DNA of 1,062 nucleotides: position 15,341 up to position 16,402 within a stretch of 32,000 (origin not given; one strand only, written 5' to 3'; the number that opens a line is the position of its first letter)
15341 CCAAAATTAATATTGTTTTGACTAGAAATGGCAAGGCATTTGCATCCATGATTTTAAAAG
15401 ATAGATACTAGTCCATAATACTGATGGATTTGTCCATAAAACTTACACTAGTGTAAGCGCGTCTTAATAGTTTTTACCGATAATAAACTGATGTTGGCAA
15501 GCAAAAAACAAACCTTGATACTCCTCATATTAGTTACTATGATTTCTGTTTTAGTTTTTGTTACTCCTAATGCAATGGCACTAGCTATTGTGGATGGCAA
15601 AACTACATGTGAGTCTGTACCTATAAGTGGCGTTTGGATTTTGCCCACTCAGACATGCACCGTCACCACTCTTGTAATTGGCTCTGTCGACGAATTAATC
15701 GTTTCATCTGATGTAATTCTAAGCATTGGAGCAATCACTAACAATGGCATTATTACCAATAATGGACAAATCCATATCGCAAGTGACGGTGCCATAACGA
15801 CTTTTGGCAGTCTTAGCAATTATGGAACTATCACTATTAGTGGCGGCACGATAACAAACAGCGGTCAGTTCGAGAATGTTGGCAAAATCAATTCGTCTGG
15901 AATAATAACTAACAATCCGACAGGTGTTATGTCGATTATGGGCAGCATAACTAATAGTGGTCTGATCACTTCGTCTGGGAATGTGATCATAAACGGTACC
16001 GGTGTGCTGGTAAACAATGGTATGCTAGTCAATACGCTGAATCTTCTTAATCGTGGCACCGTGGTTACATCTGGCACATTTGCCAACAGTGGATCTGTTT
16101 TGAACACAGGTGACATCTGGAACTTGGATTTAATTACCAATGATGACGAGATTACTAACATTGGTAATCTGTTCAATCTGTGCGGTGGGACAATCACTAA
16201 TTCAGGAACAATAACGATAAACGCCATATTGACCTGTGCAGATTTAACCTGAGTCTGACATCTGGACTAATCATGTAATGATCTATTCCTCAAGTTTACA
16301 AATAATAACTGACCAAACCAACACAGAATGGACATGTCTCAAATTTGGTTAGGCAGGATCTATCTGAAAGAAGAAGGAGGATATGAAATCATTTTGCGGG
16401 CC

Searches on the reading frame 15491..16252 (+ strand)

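Call 9: search_protein_families(library=pfam, proteins=[window:15491-16252:+], max_evalue=0.01)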
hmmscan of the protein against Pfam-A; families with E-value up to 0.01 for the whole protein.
window:15491-16252:+ (253 aa): 1 family
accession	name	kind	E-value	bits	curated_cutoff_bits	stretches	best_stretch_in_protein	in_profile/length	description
PF05594.20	Fil_haemagg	-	8.1e-05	23.6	21.5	1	81-142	15-71/72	Haemagglutinin repeat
